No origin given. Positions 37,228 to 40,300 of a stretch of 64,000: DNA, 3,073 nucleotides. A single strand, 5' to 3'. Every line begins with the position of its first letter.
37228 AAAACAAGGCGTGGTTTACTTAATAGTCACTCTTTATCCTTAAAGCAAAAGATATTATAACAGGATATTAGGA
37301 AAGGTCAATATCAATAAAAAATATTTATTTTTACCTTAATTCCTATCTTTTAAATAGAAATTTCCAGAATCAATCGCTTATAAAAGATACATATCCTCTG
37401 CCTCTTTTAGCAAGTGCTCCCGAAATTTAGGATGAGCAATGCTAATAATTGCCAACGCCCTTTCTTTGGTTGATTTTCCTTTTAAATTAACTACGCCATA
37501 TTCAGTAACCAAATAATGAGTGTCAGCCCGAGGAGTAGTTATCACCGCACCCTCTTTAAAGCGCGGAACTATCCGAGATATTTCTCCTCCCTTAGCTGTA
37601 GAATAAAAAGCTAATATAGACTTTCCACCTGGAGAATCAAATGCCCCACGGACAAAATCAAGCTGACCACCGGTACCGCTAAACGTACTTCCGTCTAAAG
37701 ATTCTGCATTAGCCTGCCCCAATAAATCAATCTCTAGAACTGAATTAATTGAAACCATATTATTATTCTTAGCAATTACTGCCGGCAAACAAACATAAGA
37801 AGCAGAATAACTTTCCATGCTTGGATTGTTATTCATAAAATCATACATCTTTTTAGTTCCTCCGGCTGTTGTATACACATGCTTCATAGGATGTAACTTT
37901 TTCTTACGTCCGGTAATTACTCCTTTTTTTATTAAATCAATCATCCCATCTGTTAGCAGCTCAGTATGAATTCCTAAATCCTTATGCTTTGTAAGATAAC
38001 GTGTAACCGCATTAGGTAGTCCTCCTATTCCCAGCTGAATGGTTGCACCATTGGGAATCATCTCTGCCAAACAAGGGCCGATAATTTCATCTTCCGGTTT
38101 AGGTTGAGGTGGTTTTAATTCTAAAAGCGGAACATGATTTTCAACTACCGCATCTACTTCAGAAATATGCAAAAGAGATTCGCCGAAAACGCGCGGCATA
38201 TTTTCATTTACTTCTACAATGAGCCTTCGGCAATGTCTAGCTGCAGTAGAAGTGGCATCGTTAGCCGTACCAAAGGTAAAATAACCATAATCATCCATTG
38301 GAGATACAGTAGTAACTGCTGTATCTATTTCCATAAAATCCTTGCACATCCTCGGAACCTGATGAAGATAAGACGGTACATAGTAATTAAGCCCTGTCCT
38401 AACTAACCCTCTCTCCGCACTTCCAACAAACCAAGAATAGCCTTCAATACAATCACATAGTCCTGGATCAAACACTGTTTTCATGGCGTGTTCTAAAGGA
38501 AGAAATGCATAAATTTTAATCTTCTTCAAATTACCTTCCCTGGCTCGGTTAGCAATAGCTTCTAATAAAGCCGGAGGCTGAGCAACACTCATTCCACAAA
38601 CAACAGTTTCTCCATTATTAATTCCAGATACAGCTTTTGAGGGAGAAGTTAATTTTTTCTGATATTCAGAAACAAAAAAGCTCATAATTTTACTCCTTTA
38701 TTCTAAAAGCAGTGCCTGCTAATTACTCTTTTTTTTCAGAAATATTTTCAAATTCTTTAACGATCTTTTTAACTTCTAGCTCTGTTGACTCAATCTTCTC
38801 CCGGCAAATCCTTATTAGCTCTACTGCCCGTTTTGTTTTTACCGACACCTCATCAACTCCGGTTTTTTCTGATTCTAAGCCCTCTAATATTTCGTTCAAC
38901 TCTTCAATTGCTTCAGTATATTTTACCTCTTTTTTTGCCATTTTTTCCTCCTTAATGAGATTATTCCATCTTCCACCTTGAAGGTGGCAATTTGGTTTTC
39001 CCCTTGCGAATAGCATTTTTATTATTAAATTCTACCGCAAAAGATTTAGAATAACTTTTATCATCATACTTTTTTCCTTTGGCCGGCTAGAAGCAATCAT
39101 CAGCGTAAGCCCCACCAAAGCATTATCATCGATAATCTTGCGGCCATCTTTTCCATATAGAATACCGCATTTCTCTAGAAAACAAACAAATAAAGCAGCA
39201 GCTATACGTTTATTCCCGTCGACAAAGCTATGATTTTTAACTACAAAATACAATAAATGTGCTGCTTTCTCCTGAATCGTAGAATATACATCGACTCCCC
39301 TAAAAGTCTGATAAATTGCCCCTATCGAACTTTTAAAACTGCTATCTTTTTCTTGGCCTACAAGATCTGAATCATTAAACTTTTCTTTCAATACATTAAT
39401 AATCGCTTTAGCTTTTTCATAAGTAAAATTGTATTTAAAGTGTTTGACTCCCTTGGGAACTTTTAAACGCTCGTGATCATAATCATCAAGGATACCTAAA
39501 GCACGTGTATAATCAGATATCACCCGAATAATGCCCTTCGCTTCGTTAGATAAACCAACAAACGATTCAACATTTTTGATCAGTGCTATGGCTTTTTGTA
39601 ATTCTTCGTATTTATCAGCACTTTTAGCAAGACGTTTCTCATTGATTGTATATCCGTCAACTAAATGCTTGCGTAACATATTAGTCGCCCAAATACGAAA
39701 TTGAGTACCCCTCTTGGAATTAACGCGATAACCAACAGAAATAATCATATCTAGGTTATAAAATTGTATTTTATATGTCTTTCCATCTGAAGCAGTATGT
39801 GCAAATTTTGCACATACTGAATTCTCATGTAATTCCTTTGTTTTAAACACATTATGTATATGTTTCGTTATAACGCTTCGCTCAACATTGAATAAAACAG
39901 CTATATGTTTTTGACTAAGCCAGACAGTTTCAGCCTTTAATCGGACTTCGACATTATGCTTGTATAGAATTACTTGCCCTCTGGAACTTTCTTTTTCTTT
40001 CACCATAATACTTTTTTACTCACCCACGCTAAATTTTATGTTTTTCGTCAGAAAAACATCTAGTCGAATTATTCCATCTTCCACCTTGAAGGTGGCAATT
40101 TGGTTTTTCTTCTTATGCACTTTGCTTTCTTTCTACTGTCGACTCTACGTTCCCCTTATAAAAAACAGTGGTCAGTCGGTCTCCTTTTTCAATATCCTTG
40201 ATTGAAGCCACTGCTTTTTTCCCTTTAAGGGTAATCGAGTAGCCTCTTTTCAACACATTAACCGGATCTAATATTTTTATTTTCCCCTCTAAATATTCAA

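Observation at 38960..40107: Single-gene cassette inserted between xseA and xseB and bracketed by identical 40-nt direct repeats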

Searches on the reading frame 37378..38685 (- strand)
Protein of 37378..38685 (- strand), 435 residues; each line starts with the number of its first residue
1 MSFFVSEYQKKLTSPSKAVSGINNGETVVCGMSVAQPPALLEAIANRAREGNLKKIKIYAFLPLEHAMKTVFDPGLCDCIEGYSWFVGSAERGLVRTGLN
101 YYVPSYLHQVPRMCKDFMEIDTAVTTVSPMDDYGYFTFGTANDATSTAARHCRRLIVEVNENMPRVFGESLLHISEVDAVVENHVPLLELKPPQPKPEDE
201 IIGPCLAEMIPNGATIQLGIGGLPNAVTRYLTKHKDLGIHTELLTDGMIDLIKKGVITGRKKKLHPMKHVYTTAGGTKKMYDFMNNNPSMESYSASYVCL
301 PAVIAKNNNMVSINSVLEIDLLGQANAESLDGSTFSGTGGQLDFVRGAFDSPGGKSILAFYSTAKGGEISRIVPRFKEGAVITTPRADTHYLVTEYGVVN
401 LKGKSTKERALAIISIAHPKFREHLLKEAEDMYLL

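Call 53: find_encoding_contigs(protein=window:37378-38685:-, flank=2000, max_places=10)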
Protein window:37378-38685:- (435 aa): 21 contigs read that carry it; 10 places shown.
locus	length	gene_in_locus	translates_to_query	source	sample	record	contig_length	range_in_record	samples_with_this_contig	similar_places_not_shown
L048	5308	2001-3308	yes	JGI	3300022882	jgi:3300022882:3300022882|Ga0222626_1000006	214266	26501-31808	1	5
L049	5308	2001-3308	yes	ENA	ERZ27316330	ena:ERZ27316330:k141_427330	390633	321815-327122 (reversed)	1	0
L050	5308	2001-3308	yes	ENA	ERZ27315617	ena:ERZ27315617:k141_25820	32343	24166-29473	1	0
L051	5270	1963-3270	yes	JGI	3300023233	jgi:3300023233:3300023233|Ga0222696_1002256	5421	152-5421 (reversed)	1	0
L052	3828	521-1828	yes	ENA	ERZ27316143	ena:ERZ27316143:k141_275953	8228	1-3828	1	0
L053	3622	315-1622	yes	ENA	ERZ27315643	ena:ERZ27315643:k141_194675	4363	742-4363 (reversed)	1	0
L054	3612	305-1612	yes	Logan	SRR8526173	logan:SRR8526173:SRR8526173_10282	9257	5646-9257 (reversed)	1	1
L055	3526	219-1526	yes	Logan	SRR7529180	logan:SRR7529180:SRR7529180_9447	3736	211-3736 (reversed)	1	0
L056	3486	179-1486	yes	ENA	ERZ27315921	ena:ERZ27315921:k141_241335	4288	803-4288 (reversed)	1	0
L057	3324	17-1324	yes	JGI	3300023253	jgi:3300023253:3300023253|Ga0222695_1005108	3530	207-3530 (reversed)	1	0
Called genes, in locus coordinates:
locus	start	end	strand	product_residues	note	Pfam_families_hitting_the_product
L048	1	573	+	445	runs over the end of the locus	PF13742:tRNA_anti_2, PF02601:Exonuc_VII_L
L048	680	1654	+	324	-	PF13310:Virulence_RhuM, PF02661:Fic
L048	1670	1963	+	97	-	PF02609:Exonuc_VII_S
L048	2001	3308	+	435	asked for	PF02550:AcetylCoA_hydro, PF13336:AcetylCoA_hyd_C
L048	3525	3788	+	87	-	PF00312:Ribosomal_S15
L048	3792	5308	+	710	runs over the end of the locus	PF01138:RNase_PH, PF03725:RNase_PH_C, PF03726:PNPase, PF01138:RNase_PH, PF00013:KH_1, PF00575:S1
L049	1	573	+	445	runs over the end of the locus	PF13742:tRNA_anti_2, PF02601:Exonuc_VII_L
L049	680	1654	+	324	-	PF13310:Virulence_RhuM, PF02661:Fic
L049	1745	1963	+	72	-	PF02609:Exonuc_VII_S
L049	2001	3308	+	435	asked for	PF02550:AcetylCoA_hydro, PF13336:AcetylCoA_hyd_C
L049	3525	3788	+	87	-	PF00312:Ribosomal_S15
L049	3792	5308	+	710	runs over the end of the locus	PF01138:RNase_PH, PF03725:RNase_PH_C, PF03726:PNPase, PF01138:RNase_PH, PF00013:KH_1, PF00575:S1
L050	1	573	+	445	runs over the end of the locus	PF13742:tRNA_anti_2, PF02601:Exonuc_VII_L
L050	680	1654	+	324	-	PF13310:Virulence_RhuM, PF02661:Fic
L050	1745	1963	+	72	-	PF02609:Exonuc_VII_S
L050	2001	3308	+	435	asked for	PF02550:AcetylCoA_hydro, PF13336:AcetylCoA_hyd_C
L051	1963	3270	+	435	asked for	PF02550:AcetylCoA_hydro, PF13336:AcetylCoA_hyd_C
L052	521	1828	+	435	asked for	PF02550:AcetylCoA_hydro, PF13336:AcetylCoA_hyd_C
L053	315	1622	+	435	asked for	PF02550:AcetylCoA_hydro, PF13336:AcetylCoA_hyd_C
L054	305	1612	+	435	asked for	PF02550:AcetylCoA_hydro, PF13336:AcetylCoA_hyd_C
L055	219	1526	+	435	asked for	PF02550:AcetylCoA_hydro, PF13336:AcetylCoA_hyd_C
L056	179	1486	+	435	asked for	PF02550:AcetylCoA_hydro, PF13336:AcetylCoA_hyd_C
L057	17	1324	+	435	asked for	PF02550:AcetylCoA_hydro, PF13336:AcetylCoA_hyd_C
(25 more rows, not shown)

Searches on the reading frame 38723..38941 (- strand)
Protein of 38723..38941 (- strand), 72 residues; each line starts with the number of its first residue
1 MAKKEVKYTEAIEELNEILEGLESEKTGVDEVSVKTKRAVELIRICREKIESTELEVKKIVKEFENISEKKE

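Call 7: search_protein_families(library=pfam, proteins=[window:38723-38941:-])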
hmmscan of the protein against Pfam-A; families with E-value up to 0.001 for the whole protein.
window:38723-38941:- (72 aa): 1 family
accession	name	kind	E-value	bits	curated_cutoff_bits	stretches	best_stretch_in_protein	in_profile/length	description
PF02609.21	Exonuc_VII_S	-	6.9e-12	45.7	24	1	8-59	1-52/52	Exonuclease VII small subunit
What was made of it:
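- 38723..38941 (-): xseB (exonuclease VII small subunit), the downstream flank of the insertion. Pfam PF02609 (call 7).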

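Call 8: find_encoding_contigs(protein=window:38723-38941:-, flank=5000, max_places=10)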
Protein window:38723-38941:- (72 aa): 4 contigs read that carry it; 4 places shown.
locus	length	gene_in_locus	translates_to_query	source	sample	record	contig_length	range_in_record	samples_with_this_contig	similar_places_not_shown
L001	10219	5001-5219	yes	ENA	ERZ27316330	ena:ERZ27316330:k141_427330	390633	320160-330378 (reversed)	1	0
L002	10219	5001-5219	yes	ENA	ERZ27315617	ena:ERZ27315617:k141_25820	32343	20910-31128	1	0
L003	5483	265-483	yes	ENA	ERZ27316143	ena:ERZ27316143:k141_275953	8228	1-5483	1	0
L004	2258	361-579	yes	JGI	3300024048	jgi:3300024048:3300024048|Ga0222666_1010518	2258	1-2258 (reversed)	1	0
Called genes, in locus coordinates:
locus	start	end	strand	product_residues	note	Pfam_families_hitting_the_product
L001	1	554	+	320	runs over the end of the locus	PF01075:Glyco_transf_9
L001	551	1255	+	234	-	PF00535:Glycos_transf_2, PF10111:Glyco_tranf_2_2 (weak)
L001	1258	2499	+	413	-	PF09594:GT87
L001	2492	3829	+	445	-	PF13742:tRNA_anti_2, PF02601:Exonuc_VII_L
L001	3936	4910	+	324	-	PF13310:Virulence_RhuM, PF02661:Fic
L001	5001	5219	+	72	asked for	PF02609:Exonuc_VII_S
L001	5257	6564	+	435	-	PF02550:AcetylCoA_hydro, PF13336:AcetylCoA_hyd_C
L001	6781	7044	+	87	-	PF00312:Ribosomal_S15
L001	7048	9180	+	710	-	PF01138:RNase_PH, PF03725:RNase_PH_C, PF03726:PNPase, PF01138:RNase_PH, PF00013:KH_1, PF00575:S1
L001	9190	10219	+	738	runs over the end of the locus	PF13491:FtsK_4TM, PF17854:FtsK_alpha, PF01580:FtsK_SpoIIIE, PF09397:FtsK_gamma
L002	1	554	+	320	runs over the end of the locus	PF01075:Glyco_transf_9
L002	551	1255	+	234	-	PF00535:Glycos_transf_2, PF10111:Glyco_tranf_2_2 (weak)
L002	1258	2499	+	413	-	PF09594:GT87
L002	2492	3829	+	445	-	PF13742:tRNA_anti_2, PF02601:Exonuc_VII_L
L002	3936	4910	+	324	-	PF13310:Virulence_RhuM, PF02661:Fic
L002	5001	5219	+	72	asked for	PF02609:Exonuc_VII_S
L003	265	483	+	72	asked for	PF02609:Exonuc_VII_S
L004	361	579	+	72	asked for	PF02609:Exonuc_VII_S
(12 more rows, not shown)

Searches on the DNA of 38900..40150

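Call 36: search_rna_families(source=window, start=38900, end=40150, threshold=evalue, max_evalue=10)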
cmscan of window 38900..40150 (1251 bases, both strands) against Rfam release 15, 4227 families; matches with E-value up to 10: 5.
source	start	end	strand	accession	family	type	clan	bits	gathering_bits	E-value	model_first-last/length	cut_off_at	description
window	39011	39067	-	RF02293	TtnuCD17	Gene; snRNA; snoRNA; CD-box;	-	23.5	75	0.89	1-68/68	no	Tetrahymena snoRNA TtnuCD17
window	39411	39487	-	RF03080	RT-9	Gene; sRNA;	-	21.1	46.1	1.4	1-92/92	no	RT-9 RNA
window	39040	39072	-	RF00071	SNORD73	Gene; snRNA; snoRNA; CD-box;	-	18.4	42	5.7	1-72/72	no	Small nucleolar RNA SNORD73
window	39369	39450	-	RF00179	GAIT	Cis-reg;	-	18.1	37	3.6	1-71/71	no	GAIT element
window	39085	39134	-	RF02480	GlsR14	Gene; snRNA; snoRNA; CD-box;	-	12.1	90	8.2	1-68/68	no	Small nucleolar RNA GlsR14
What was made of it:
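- On tRNA/tmRNA-derived att site: Nothing is found at R (call 36).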
